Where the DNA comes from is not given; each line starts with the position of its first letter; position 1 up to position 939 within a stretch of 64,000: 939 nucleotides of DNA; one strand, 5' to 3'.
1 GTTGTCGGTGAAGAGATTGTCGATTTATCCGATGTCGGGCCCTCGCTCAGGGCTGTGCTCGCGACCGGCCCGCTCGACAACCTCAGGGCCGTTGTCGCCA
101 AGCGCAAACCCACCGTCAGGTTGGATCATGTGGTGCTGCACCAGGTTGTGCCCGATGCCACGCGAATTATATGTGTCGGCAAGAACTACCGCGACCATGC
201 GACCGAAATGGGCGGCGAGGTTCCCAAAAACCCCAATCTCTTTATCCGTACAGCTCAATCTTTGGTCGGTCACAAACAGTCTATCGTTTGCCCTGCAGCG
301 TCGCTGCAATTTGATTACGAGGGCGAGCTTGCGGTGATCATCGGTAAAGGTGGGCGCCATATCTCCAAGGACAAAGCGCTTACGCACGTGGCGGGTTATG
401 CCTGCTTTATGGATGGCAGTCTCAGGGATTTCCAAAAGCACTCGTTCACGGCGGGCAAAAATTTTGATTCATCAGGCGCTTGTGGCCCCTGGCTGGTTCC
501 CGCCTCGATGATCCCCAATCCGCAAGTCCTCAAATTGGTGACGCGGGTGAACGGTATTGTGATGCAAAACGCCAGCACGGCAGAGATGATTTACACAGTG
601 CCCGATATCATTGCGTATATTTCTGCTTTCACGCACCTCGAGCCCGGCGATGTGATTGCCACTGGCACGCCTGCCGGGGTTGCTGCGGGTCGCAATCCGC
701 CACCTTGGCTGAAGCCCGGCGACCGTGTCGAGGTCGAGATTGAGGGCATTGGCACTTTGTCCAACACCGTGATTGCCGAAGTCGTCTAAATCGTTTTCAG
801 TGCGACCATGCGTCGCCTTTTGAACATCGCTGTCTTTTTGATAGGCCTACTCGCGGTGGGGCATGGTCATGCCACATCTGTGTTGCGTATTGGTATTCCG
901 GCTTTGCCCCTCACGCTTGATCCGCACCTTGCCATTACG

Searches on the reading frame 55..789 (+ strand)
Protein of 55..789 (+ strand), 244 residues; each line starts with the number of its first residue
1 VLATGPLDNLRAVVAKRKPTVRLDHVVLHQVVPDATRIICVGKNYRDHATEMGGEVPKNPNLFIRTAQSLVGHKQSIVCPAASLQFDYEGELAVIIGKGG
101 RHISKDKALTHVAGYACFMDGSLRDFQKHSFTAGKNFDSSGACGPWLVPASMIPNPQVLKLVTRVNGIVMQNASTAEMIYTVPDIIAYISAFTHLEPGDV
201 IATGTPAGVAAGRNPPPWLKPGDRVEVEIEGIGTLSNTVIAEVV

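Call 65: search_protein_families(library=ncbifam, proteins=[window:55-789:+], max_evalue=0.00001)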
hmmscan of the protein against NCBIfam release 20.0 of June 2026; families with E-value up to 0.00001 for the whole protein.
window:55-789:+ (244 aa): 7 families
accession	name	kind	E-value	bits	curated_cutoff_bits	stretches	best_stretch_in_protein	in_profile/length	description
NF053535.1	DhyDRhmHlse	equivalog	2.1e-55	188.1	500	1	6-241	42-280/284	2,4-didehydro-3-deoxy-L-rhamnonate hydrolase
TIGR02303.1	HpaG-C-term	equivalog_domain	2.3e-51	174.6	276.4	1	35-242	42-245/245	4-hydroxyphenylacetate degradation bifunctional isomerase/decarboxylase, C-terminal subunit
NF011750.0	PRK15203.1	equivalog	2.6e-44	151.7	811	1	14-242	204-425/429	4-hydroxyphenylacetate degradation bifunctional isomerase/decarboxylase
NF009399.0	PRK12764.1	equivalog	6.1e-37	127.8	444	1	26-232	12-212/501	fumarylacetoacetate hydrolase family protein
NF007967.0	PRK10691.1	equivalog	2.2e-36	125.2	201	1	36-231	17-211/219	fumarylacetoacetate hydrolase family protein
TIGR02305.1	HpaG-N-term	equivalog_domain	1.2e-29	103.3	228.65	1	56-239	29-205/205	4-hydroxyphenylacetate degradation bifunctional isomerase/decarboxylase, N-terminal subunit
TIGR01266.1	fum_ac_acetase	equivalog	4.7e-06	25.7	375.3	0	81-151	192-268/420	fumarylacetoacetase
